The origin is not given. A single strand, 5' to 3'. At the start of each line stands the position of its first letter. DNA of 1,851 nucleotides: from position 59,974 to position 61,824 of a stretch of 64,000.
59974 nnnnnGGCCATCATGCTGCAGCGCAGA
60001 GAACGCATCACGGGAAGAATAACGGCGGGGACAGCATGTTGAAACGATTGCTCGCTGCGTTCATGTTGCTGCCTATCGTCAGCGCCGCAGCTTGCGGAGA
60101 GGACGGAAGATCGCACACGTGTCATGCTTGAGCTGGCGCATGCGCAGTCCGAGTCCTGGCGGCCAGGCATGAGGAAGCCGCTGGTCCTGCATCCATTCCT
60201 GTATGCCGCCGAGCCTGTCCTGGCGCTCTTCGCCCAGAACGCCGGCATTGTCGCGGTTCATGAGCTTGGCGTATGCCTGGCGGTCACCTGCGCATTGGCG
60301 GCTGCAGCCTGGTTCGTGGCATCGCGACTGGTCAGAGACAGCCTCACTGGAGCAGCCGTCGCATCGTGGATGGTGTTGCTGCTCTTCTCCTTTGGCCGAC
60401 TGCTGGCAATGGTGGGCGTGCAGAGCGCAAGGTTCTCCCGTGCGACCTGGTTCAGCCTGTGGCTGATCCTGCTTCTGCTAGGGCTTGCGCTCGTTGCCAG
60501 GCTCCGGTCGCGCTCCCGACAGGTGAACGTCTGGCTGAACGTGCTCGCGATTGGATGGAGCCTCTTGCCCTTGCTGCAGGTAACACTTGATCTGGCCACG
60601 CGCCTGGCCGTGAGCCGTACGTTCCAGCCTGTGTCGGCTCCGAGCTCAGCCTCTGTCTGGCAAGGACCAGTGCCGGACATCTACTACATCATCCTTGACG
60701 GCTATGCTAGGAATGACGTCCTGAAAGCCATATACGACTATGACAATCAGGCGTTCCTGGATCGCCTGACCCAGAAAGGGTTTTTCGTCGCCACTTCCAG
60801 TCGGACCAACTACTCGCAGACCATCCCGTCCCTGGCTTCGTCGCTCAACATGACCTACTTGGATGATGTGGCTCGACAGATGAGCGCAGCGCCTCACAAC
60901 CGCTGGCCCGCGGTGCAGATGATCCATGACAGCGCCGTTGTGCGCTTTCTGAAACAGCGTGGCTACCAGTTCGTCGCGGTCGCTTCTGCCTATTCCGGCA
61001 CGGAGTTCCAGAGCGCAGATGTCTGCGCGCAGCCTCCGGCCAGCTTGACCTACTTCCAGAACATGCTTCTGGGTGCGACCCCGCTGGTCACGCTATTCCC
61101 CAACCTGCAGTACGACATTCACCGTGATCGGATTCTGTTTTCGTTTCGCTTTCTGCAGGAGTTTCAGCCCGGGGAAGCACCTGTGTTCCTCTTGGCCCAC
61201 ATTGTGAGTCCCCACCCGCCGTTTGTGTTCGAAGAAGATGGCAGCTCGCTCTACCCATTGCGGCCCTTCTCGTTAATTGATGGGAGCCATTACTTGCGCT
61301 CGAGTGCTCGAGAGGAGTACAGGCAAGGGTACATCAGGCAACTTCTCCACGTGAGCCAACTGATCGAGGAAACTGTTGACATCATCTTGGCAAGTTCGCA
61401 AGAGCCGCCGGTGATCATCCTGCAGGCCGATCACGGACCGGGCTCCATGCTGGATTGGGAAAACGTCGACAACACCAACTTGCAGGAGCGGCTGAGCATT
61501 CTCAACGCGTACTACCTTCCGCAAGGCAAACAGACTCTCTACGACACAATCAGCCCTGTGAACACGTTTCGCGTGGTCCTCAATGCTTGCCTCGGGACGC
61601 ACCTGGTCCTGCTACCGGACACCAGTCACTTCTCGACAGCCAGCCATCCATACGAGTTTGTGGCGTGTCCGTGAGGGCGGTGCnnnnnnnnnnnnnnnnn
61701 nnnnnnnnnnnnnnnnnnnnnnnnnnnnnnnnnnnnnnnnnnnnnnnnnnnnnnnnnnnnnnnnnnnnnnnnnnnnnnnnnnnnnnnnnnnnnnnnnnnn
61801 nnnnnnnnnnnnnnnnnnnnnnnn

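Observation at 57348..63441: Extracytoplasmic cluster II: membrane-anchored clan-A glycosidase, UbiA prenyltransferase, LtaS/sulfatase-like enzyme and AlkP-family phosphodiesterase with C-terminal membrane domain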

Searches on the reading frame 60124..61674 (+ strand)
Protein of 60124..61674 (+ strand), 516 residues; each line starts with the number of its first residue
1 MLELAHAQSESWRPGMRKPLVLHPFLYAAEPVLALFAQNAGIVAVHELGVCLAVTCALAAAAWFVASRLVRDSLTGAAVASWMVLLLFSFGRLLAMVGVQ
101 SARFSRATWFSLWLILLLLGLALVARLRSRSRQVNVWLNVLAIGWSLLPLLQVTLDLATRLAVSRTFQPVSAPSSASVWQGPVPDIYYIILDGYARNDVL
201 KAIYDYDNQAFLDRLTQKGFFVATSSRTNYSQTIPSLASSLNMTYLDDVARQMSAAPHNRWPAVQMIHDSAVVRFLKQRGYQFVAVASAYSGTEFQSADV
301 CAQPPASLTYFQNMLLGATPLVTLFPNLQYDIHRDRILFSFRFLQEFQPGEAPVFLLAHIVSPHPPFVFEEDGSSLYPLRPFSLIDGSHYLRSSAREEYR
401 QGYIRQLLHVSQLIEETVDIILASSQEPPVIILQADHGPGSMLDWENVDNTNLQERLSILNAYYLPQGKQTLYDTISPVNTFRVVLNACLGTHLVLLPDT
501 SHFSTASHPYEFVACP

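Call 3: search_protein_families(library=pfam, proteins=[window:60124-61674:+], max_evalue=0.1)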
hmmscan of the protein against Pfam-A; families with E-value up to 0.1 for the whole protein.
window:60124-61674:+ (516 aa): 1 family
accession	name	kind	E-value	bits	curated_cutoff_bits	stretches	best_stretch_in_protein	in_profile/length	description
PF00884.28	Sulfatase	-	4.4e-09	36.5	25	1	185-453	2-248/301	Sulfatase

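Call 4: search_protein_families(library=ncbifam, proteins=[window:60124-61674:+], max_evalue=0.1)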
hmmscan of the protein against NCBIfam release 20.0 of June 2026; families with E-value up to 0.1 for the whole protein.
window:60124-61674:+ (516 aa): 0 families

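Call 7: search_solved_structures(query=window:60124-61674:+, max_evalue=1, show_alignments=2)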
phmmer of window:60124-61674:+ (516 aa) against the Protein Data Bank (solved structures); distinct sequences matched with E-value up to 1: 0.

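Call 21: find_homologous_proteins(query=window:60124-61674:+)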
Query window:60124-61674:+ (516 aa): 3407 proteins with E <= 0.001 among 8000 candidates; the best 120 are listed.
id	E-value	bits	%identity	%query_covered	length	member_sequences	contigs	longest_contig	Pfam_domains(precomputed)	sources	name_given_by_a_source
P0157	2.0e-276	936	100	81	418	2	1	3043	PF00884.29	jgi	-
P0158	1.9e-168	580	56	95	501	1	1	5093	-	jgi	jgi:hypothetical protein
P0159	4.1e-160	552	54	93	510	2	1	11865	-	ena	-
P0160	2.9e-125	437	43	97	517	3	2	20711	PF00884.29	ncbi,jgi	-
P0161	1.1e-124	435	45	97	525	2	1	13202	PF00884.29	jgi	jgi:hypothetical protein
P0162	7.5e-119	416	43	97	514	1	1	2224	PF00884.29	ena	-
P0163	3.9e-118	414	56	64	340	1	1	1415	PF00884.29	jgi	-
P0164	4.6e-118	413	43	97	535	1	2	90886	PF00884.29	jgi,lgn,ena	-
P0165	1.0e-117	412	43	97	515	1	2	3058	PF00884.29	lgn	-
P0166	1.6e-117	412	41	97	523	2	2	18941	PF00884.29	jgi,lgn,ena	-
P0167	1.6e-117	412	42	97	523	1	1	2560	PF00884.29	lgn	-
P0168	2.2e-117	411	43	97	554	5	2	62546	PF00884.29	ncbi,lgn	ncbi:MAG: sulfatase-like hydrolase/transferase [Candidatus Zixiibacteriota bacterium]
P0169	2.7e-117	411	41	97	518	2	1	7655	-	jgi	jgi:hypothetical protein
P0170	4.2e-117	410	45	96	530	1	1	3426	PF00884.29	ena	-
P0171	3.7e-116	407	42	97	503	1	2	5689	PF00884.29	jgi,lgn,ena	-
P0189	1.2e-111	392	42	96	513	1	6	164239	PF00884.29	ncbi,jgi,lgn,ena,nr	ncbi:MAG TPA: hypothetical protein PLJ78_04445 [Anaerolineae bacterium]|nr:hypothetical protein [Ana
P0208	3.8e-110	387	39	96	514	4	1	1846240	PF00884.29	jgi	-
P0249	2.9e-107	378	42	97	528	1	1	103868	PF00884.29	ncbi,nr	ncbi:MAG: hypothetical protein CEE40_02370 [Chloroflexi bacterium B3_Chlor]|nr:MAG: hypothetical pro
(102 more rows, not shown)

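Call 22: find_encoding_contigs(protein=P0159, flank=10000, max_places=2)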
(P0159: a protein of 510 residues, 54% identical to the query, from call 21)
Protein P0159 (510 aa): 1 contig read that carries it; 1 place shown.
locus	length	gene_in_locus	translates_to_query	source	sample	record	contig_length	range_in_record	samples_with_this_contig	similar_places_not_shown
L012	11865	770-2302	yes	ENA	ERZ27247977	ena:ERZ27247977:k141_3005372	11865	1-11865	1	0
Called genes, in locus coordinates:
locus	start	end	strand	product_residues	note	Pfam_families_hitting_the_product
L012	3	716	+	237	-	?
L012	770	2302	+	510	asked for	-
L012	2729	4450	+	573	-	PF01663:Phosphodiest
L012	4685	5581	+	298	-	PF00583:Acetyltransf_1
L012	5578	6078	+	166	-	PF19928:DUF6391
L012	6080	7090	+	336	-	PF06144:DNA_pol3_delta, PF21694:DNA_pol3_delta_C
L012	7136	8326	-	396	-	PF00579:tRNA-synt_1b, PF22421:SYY_C-terminal, PF01479:S4 (weak)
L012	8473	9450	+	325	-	PF01244:Peptidase_M19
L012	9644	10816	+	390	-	PF11258:DUF3048, PF17479:DUF3048_C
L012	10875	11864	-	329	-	?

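Call 23: find_encoding_contigs(protein=P0158, flank=10000, max_places=2)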
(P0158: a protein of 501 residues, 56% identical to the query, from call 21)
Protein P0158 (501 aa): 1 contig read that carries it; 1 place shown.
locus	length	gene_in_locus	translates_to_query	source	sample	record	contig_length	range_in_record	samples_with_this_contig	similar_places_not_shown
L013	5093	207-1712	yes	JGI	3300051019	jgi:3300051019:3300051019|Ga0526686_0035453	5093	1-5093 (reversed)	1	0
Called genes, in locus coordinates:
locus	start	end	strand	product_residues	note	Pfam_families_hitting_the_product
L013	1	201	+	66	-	?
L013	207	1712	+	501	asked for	-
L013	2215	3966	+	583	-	PF01663:Phosphodiest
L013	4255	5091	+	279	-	?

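Call 33: search_protein_families(library=pfam, proteins=[L012:3-716:+], max_evalue=0.01)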
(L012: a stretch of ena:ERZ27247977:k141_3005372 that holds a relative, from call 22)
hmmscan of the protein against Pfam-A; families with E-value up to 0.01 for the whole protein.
L012:3-716:+ (237 aa): 0 families

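Call 50: predict_structure(alignment_id=A3)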
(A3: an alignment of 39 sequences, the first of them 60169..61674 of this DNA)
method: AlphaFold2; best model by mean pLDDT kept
length: 501 residues; sequences in the alignment: 39
mean_pLDDT: 91.5   pTM: 0.91
mean pLDDT of the five models: 91.5, 90.7, 89.9, 89.0, 88.9
residues with pLDDT >= 90: 355; 70-90: 136; 50-70: 10; < 50: 0
segments of 3 or more residues with pLDDT < 50: none
pLDDT, mean of each block of 10 residues (from residue 1): 87 94 88 94 97 94 95 85 75 89 92 89 95 94 87 77 72 97 97 98 97 95 96 83 85 94 95 90 92 90 86 93 97 92 95 96 85 85 95 98 96 95 93 95 97 90 96 91 95 91 73
secondary structure, 60 per line:
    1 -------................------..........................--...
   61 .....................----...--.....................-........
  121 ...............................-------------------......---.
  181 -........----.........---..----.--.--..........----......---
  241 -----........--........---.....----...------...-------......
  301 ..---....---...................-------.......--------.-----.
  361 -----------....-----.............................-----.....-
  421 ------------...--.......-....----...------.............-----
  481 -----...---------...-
elements in order: H8-23 H30-55 H58-81 H91-111 H113-151 E171-176 H182-189 H194-202 H218-227 H232-237 H246-253 H256-263 E267-271 E285-287 H295-302 H306-309 H313-331 E339-345 H372-375 H381-409 E415-419 H438-442 E446-449 H463-475 E486-488 E498-500

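Call 55: fold_search(model_id=the predicted structure, library=pdb)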
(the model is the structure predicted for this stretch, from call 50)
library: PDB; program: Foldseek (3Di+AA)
matches with E <= 10: 351; with E <= 0.001: 202
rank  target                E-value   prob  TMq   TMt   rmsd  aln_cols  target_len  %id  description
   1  5fgn                  2.9e-10  1.00  0.40  0.38  16.1       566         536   12  Integral membrane protein lipooligosaccharide phosphoethanolamine transferase A (EptA) from Neisseria meningitidis (released 2017-02-15)
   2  6a82_A                7.0e-09  1.00  0.41  0.55   8.1       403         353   12  Crystal structure of the C-terminal periplasmic domain of EcEptC from Escherichia coli (released 2018-12-26)
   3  6a82_B                7.4e-09  1.00  0.41  0.54   8.2       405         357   12  Crystal structure of the C-terminal periplasmic domain of EcEptC from Escherichia coli (released 2018-12-26)
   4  9nww_B                7.8e-09  1.00  0.38  0.36  15.3       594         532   11  Single-particle cryo-EM structure of the first variant of mobilized colistin resistance (MCR-1) in its ligand-bound st (released 2025-12-17)
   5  3b5q_B                4.2e-08  1.00  0.38  0.40   9.7       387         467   14  Crystal structure of a putative sulfatase (NP_810509.1) from Bacteroides thetaiotaomicron VPI-5482 at 2.40 A resolutio (released 2007-11-13)
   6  5g2t_A                8.3e-08  1.00  0.37  0.39   9.7       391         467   15  BT1596 in complex with its substrate 4,5 unsaturated uronic acid alpha 1,4 D-Glucosamine-2-N, 6-O-disulfate (released 2017-05-24)
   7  6g5z_A                1.1e-07  1.00  0.39  0.38   9.1       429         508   13  Choline sulfatase from Ensifer (Sinorhizobium) meliloti (released 2019-04-10)
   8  6g5z_D                1.7e-07  1.00  0.36  0.35  11.5       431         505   13  Choline sulfatase from Ensifer (Sinorhizobium) meliloti (released 2019-04-10)
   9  7ptj_A                2.1e-07  1.00  0.42  0.41   8.2       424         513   14  C54S mutant of choline-sulfatase from E. meliloti CECT4857 bound to HEPES (released 2022-08-03)
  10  5g2t_C                2.1e-07  1.00  0.37  0.39   8.6       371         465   15  BT1596 in complex with its substrate 4,5 unsaturated uronic acid alpha 1,4 D-Glucosamine-2-N, 6-O-disulfate (released 2017-05-24)
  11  4kav                  2.1e-07  1.00  0.38  0.53   8.5       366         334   12  Crystal Structure of the soluble domain of Lipooligosaccharide phosphoethanolamine transferase A from Neisseria meningit (released 2013-07-24)
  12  6fny_C                2.1e-07  1.00  0.37  0.36   9.6       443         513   12  CRYSTAL STRUCTURE OF A CHOLINE SULFATASE FROM SINORHIZOBIUM MELLILOTI (released 2018-02-28)
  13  6bnc_A                2.2e-07  1.00  0.38  0.55   9.0       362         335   12  Crystal structure of the intrinsic colistin resistance enzyme ICR(Mc) from Moraxella catarrhalis, catalytic domain, Th (released 2018-01-31)
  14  9koq_A                2.3e-07  1.00  0.42  0.43   8.2       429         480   12  Crystal structure of an Arylsulfatase from Enterococcus faecium (released 2025-07-30)
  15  6bne                  2.6e-07  1.00  0.38  0.53   9.7       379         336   12  Crystal structure of the intrinsic colistin resistance enzyme ICR(Mc) from Moraxella catarrhalis, catalytic domain, phos (released 2018-01-31)
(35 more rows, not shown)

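Call 78: find_encoding_contigs(protein=P0189, flank=8000, max_places=1)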
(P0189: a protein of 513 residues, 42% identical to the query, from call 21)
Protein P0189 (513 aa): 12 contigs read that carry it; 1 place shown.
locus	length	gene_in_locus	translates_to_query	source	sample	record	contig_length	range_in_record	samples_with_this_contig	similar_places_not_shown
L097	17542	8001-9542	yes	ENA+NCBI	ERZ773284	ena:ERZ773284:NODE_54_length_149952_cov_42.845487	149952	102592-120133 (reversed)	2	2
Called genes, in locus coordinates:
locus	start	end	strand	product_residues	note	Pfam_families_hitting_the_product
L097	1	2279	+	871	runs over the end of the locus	PF15892:BNR_4 (faint), PF13088:BNR_2 (weak)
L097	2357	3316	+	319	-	PF01370:Epimerase, PF16363:GDP_Man_Dehyd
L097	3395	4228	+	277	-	PF01061:ABC2_membrane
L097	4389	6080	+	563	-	PF03901:Glyco_transf_22 (faint), PF02366:PMT, PF13231:PMT_2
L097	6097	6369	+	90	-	-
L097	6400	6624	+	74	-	-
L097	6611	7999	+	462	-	-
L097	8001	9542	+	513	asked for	PF00884:Sulfatase (faint)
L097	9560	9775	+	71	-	-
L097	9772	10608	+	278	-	PF01061:ABC2_membrane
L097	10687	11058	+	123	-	PF13366:PDDEXK_3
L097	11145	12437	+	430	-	PF00005:ABC_tran, PF13304:AAA_21 (faint), PF14524:Wzt_C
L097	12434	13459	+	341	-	PF03214:RGP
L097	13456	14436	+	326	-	-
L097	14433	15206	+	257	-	PF13489:Methyltransf_23 (weak), PF08241:Methyltransf_11, PF13649:Methyltransf_25 (weak), PF03269:DUF268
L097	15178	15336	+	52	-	-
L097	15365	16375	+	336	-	-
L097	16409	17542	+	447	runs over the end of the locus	PF01210:NAD_Gly3P_dh_N (faint), PF02826:2-Hacid_dh_C (faint), PF03446:NAD_binding_2 (faint), PF03721:UDPG_MGDP_dh_N, PF03807:F420_oxidored (faint), PF00984:UDPG_MGDP_dh, PF03720:UDPG_MGDP_dh_C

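Call 79: find_encoding_contigs(protein=P0208, flank=8000, max_places=1)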
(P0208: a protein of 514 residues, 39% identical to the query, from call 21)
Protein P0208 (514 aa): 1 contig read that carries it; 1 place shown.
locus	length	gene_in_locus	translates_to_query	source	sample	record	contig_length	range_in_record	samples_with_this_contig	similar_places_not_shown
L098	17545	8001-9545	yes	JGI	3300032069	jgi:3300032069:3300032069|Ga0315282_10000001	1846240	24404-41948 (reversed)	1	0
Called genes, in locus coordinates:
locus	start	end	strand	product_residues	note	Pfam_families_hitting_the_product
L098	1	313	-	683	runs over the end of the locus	PF02878:PGM_PMM_I, PF02880:PGM_PMM_III (faint)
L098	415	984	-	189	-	-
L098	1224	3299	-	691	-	PF00133:tRNA-synt_1, PF09334:tRNA-synt_1g, PF19303:Anticodon_3, PF08264:Anticodon_1 (weak), PF01588:tRNA_bind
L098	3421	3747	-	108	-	PF18765:Polbeta, PF01909:NTP_transf_2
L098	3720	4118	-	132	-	PF05168:HEPN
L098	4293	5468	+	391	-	PF06074:Portal_Mu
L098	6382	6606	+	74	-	-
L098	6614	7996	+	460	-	-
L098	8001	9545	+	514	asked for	PF00884:Sulfatase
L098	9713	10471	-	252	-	-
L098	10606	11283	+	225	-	PF00932:LTD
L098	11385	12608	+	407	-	PF00579:tRNA-synt_1b, PF01479:S4 (weak)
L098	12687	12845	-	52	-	-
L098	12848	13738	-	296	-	PF01972:SDH_protease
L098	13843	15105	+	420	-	PF00919:UPF0004, PF04055:Radical_SAM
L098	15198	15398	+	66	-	-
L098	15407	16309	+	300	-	PF01509:TruB_N, PF16198:TruB_C_2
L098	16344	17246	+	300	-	PF06574:FAD_syn, PF01687:Flavokinase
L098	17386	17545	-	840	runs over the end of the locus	PF04851:ResIII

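Call 80: find_encoding_contigs(protein=P0249, flank=8000, max_places=1)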
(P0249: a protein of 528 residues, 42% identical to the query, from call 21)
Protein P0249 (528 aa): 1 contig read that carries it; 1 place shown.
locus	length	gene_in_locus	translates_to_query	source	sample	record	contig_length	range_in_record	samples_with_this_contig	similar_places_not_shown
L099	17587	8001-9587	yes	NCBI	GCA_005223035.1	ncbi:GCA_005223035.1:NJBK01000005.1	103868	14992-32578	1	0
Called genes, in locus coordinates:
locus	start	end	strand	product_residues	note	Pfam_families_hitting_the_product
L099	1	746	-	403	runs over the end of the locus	-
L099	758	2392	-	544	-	-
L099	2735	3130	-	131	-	-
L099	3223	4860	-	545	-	-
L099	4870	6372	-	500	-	PF13231:PMT_2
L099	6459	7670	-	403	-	-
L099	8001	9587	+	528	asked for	PF00884:Sulfatase (weak)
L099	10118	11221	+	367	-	PF09594:GT87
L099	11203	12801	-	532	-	-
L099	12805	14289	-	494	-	PF13231:PMT_2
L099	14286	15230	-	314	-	PF03706:LPG_synthase_TM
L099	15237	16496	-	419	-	PF00037:Fer4 (weak), PF12837:Fer4_6 (faint), PF13237:Fer4_10 (weak), PF14697:Fer4_21 (faint), PF12838:Fer4_7 (faint), PF13187:Fer4_9 (faint), PF04422:FrhB_FdhB_N, PF04432:FrhB_FdhB_C, +1 more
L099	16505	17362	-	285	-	PF00535:Glycos_transf_2, PF10111:Glyco_tranf_2_2 (faint), PF13641:Glyco_tranf_2_3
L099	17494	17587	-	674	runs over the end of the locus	PF26626:DUF8201, PF13231:PMT_2 (weak), PF02366:PMT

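Call 81: search_protein_families(library=pfam, proteins=[L097:6611-7999:+, L098:6614-7996:+, L097:6400-6624:+, L099:6459-7670:-, L099:3223-4860:-, L099:11203-12801:-], max_evalue=1)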
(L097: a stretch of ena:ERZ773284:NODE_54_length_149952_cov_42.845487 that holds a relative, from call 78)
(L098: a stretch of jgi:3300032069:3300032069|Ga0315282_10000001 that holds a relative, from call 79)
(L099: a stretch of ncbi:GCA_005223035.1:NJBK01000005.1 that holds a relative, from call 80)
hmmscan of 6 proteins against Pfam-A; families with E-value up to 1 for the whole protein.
L097:6611-7999:+ (462 aa): 4 families
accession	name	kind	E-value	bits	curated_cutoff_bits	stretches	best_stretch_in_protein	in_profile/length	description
PF13489.12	Methyltransf_23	-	1.6e-05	25.1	27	1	269-416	4-129/164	Methyltransferase domain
PF08241.18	Methyltransf_11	-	0.057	14.5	21.2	1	292-392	2-86/95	Methyltransferase domain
PF01728.25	FtsJ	-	0.12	12.7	24.1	1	286-321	21-58/181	FtsJ-like methyltransferase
PF22340.1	TubZ_C_3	-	0.22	12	27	1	394-430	7-43/88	Tubulin-like protein TubZ, C-terminal domain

L098:6614-7996:+ (460 aa): 10 families
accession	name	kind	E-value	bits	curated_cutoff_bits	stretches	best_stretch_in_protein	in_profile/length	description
PF06325.19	PrmA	-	0.00019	21.5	22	1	286-336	164-215/296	Ribosomal protein L11 methyltransferase (PrmA)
PF13847.12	Methyltransf_31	-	0.00064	19.9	27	1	286-403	6-113/145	Methyltransferase domain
PF02475.24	TRM5-TYW2_MTfase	-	0.0017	18.8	28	1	263-339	19-95/164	TRM5/TYW2 methyltransferase domain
PF13489.12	Methyltransf_23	-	0.0049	17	27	1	281-393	20-110/164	Methyltransferase domain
PF05175.20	MTS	-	0.0062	16.6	23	1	278-333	26-83/170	Methyltransferase small domain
PF08242.18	Methyltransf_12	-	0.0073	17.5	30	1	288-397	1-91/98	Methyltransferase domain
PF01728.25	FtsJ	-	0.017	15.5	24.1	1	279-316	19-56/181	FtsJ-like methyltransferase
PF13649.12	Methyltransf_25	-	0.12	13.5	27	0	287-333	1-48/97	Methyltransferase domain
PF15189.11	MEIOC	-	0.15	12.2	27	1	376-459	42-123/166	Meiosis-specific coiled-coil domain-containing protein MEIOC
PF08241.18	Methyltransf_11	-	0.18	12.9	21.2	0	288-376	1-73/95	Methyltransferase domain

L097:6400-6624:+ (74 aa): 0 families

L099:6459-7670:- (403 aa): 1 family
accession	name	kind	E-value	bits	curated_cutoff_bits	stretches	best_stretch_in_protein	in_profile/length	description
PF05208.19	ALG3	-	0.00033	20.6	23.6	1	136-294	58-213/358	ALG3 protein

L099:3223-4860:- (545 aa): 2 families
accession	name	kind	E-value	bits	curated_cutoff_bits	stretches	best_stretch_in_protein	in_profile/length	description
PF11990.13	DUF3487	-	0.038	14.2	27.8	1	3-81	19-99/114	Protein of unknown function (DUF3487)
PF06785.16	UPF0242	-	0.11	13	33.5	1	4-40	27-65/194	Uncharacterised protein family (UPF0242) N-terminus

L099:11203-12801:- (532 aa): 0 families
